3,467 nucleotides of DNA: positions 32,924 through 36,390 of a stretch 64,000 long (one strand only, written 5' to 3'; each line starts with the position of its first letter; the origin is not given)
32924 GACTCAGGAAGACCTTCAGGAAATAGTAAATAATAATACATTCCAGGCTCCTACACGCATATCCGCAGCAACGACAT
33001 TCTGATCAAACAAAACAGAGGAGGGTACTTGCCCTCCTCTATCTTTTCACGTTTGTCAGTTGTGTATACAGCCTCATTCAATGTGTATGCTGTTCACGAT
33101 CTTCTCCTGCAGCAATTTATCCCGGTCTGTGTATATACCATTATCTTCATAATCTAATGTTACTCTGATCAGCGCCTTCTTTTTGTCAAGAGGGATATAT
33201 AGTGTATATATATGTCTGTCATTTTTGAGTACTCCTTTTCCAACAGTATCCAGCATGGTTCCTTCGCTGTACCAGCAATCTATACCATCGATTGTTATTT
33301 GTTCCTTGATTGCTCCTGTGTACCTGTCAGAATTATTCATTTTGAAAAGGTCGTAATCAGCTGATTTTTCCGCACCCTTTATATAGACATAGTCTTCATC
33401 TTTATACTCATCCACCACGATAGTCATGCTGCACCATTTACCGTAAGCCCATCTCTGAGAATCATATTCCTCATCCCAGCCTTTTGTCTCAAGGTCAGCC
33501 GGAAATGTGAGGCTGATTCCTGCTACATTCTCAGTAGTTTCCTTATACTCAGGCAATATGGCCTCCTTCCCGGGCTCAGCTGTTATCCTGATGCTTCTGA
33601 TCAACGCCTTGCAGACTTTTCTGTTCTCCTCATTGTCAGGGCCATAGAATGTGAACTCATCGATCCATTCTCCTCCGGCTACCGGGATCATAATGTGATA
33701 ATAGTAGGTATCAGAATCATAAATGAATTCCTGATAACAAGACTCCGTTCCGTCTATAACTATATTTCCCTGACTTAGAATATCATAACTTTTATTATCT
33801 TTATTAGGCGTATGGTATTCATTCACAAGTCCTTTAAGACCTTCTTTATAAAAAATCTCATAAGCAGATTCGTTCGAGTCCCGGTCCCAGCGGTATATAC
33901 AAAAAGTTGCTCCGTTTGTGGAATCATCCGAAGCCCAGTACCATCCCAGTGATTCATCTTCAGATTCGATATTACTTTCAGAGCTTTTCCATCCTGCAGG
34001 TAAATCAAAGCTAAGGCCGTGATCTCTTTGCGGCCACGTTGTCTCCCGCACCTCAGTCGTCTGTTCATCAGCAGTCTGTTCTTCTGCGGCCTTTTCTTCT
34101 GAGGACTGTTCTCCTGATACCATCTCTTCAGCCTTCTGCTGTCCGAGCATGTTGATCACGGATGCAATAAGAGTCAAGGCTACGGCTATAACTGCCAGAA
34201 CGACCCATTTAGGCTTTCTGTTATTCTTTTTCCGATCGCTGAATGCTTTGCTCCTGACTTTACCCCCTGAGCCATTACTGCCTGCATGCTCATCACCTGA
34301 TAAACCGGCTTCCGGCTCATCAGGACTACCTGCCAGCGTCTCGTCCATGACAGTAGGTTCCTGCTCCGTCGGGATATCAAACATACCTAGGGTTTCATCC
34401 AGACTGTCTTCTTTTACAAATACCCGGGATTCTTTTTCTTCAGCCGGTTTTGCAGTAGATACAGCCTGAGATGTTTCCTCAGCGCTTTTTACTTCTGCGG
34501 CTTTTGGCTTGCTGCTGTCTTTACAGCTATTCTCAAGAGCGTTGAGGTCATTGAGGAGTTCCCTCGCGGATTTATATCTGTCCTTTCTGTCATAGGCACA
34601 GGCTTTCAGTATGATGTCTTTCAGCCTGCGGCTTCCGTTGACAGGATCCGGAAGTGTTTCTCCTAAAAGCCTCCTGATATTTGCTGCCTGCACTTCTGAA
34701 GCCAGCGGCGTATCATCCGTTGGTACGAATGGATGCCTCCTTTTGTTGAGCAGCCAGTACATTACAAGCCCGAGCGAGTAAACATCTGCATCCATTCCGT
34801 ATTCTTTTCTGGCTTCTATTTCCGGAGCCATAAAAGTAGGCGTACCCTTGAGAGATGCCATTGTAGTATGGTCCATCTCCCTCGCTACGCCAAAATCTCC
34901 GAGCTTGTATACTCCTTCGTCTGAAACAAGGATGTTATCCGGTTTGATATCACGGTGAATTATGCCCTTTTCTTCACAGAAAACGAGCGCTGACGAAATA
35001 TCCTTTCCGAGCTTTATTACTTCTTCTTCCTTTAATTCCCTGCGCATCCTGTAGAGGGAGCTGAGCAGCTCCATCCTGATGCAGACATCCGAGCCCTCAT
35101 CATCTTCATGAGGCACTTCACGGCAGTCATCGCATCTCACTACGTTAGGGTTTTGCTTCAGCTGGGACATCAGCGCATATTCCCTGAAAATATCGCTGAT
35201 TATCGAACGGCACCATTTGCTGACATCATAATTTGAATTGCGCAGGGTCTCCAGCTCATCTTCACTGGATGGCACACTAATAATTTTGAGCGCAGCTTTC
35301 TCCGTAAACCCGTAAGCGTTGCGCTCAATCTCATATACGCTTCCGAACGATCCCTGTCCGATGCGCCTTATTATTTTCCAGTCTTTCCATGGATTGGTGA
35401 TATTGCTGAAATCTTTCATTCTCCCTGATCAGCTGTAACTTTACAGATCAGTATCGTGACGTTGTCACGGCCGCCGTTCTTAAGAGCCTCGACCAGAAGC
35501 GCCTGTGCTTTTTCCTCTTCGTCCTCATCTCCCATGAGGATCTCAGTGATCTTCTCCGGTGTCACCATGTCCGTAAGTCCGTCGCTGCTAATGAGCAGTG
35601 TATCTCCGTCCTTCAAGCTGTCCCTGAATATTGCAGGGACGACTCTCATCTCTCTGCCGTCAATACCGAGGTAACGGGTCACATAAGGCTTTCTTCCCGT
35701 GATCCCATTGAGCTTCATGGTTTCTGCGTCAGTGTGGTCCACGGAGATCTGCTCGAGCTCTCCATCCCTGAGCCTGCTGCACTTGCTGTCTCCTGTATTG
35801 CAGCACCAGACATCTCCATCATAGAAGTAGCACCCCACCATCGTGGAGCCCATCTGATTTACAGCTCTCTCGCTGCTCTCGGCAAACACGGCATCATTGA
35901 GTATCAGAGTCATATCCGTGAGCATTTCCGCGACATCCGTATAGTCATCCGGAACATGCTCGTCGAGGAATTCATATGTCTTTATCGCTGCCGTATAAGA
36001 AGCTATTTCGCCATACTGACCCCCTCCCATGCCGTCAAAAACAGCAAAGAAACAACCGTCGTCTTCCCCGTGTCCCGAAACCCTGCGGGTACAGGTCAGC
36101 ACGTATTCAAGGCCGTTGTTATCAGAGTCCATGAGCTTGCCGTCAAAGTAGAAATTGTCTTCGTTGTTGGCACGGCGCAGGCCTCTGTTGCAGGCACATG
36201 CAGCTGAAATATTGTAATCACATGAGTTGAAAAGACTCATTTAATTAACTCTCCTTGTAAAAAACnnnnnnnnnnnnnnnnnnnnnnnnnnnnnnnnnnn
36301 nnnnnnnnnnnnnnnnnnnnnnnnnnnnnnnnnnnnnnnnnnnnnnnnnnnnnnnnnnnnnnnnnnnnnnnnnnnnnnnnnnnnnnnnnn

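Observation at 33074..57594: T7SSb-like secretion locus with EssC, YukD and WXG100 but no recognisable EssA, EssB or EsaA; FHA, LytTR, kinase and pseudo-protease genes occupy the operon instead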

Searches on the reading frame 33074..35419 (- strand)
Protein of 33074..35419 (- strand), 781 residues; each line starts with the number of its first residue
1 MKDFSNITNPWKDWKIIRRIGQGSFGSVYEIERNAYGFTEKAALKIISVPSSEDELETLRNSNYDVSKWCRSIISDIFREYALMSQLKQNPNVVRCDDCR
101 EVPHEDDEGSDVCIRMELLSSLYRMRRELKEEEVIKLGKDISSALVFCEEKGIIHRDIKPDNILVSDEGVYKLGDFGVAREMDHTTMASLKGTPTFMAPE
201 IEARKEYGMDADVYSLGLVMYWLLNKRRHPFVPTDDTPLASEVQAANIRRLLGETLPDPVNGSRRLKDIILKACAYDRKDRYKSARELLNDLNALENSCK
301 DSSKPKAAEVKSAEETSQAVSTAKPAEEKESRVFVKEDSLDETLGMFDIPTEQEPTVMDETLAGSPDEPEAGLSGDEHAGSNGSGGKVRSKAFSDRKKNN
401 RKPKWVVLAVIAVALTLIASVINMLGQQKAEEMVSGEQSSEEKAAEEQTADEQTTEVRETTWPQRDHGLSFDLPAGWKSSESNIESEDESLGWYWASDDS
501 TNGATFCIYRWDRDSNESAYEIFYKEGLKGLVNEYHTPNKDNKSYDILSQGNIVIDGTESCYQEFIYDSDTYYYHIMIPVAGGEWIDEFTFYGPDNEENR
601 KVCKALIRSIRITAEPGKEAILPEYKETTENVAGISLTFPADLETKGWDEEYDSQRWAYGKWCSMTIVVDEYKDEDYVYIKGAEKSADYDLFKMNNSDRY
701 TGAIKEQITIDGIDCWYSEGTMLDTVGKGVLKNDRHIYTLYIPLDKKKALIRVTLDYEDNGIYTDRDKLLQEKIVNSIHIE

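Call 4: search_protein_families(library=pfam, proteins=[window:33074-35419:-], max_evalue=0.01)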
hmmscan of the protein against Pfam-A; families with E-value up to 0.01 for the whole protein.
window:33074-35419:- (781 aa): 5 families
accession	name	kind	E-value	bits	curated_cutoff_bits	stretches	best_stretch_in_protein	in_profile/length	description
PF00069.31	Pkinase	-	1.6e-42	146.2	31.7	1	15-290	2-259/263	Protein kinase domain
PF07714.23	PK_Tyr_Ser-Thr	-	5.3e-28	98.5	23.1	1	16-283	3-250/258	Protein tyrosine and serine/threonine kinase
PF17667.7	Pkinase_fungal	-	0.00032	20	24.1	1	148-223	303-386/387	Fungal protein kinase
PF14531.12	Kinase-like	-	0.00067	19.4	25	1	150-223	163-244/289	Kinase-like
PF03109.22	ABC1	-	0.0098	15.5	22.9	0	148-188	183-223/244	ABC1 atypical kinase-like domain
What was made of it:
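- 33074..35419 (-): Bitopic Hanks-type Ser/Thr kinase (781 aa; TsxD-like): kinase, one TM, extracellular domain. Pfam Pkinase E=2e-42 (call 4).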

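Call 6: search_protein_families(library=ncbifam, proteins=[window:33074-35419:-], max_evalue=0.1)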
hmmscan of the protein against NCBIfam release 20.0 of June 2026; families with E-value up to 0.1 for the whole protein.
window:33074-35419:- (781 aa): 18 families
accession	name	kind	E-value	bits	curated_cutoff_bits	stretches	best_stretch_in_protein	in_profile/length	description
NF033483.0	PknB_PASTA_kin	equivalog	2e-41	142.7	450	1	79-454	56-388/563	Stk1 family PASTA domain-containing Ser/Thr kinase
NF047741.1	antiphage_MADS6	equivalog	3.7e-33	114.9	460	1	77-316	242-481/612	methylation-associated defense system protein kinase MAD6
NF052427.1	StpK7MSMEG_1200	equivalog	1.8e-21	76.3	900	1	122-313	98-290/601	serine/threonine protein kinase StpK7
NF038150.1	lanthi_synth_IV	equivalog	6.5e-20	71.1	650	1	123-333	289-494/851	class IV lanthionine synthetase LanL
NF033442.0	BREX_PglW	equivalog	1.3e-16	59.6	990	2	192-304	390-495/1391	BREX system serine/threonine kinase PglW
NF009651.0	PRK13184.1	equivalog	6.1e-14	50.9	839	1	135-294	116-289/932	serine/threonine-protein kinase PknD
NF043056.1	T4SS_LegK1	equivalog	2.8e-12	46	550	1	149-223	206-283/516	Dot/Icm T4SS effector kinase LegK1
NF038151.1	lanthi_synth_III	equivalog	4e-10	38.7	575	1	133-275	337-467/833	class III lanthionine synthetase LanKC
TIGR03903.1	TOMM_kin_cyc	equivalog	5.9e-10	37.6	705.75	1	129-296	76-248/1267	TOMM system kinase/cyclase fusion protein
NF053615.1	SerThrKinAfsKStmc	equivalog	1.6e-08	33.7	1300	1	137-220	117-203/809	protein serine/threonine kinase AfsK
NF041408.1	XopAU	subfamily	2.5e-07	30.7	450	1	140-228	336-419/498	XopAU family type III secretion system effector serine/threonine kinase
NF058632.1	SerThrKinPrkT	equivalog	0.00098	18.2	280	0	12-46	21-51/322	serine/threonine protein kinase PrkT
NF011464.0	PRK14879.1-7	equivalog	0.0025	17.6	246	1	112-186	81-155/221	Kae1-associated kinase Bud32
TIGR03724.2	arch_bud32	equivalog_domain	0.003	17.1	125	1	126-185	81-137/193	KEOPS complex kinase/ATPase Bud32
NF011462.0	PRK14879.1-3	equivalog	0.014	15.2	174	1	144-179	94-128/192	Kae1-associated kinase Bud32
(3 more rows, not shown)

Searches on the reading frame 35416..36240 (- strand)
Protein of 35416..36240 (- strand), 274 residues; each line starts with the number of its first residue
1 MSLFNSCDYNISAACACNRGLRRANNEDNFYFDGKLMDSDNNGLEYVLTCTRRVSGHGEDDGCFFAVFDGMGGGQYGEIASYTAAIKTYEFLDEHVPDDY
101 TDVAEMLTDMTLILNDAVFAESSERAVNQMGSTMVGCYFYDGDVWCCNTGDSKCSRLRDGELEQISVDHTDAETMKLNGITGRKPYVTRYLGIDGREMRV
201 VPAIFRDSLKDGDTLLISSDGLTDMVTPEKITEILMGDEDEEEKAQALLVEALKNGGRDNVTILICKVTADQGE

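Call 4: search_protein_families(library=pfam, proteins=[window:35416-36240:-], max_evalue=0.01)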
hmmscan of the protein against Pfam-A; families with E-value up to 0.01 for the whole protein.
window:35416-36240:- (274 aa): 3 families
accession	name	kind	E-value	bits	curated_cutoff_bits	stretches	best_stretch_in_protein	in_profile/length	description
PF00481.26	PP2C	-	4.8e-11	43.3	20.3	1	56-171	28-142/255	Protein phosphatase 2C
PF13672.11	PP2C_2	-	6.9e-10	39.3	24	1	59-234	21-187/209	Protein phosphatase 2C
PF07228.17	SpoIIE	-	0.0017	18.8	25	0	60-268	2-191/192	Stage II sporulation protein E (SpoIIE)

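Call 6: search_protein_families(library=ncbifam, proteins=[window:35416-36240:-], max_evalue=0.1)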
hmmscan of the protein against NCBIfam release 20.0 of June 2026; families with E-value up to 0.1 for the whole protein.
window:35416-36240:- (274 aa): 3 families
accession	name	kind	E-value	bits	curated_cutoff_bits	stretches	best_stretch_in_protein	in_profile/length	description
NF033484.1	Stp1_PP2C_phos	equivalog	2.9e-41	141.5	230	1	61-266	23-231/232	Stp1/IreP family PP2C-type Ser/Thr phosphatase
NF011149.0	PRK14559.1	equivalog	2.4e-18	66.2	374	1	10-268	371-631/642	serine/threonine phosphatase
TIGR03277.1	methan_mark_9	hypoth_equivalog_domain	0.064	13.5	96.2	0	127-175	54-98/109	methanogenesis marker 9 domain-containing protein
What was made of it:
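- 35416..36240 (-): PP2C/PPM Ser/Thr phosphatase (TsxF-like). NF033484 Stp1-type E=3e-41, but below that model's cut-off (calls 4, 6).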
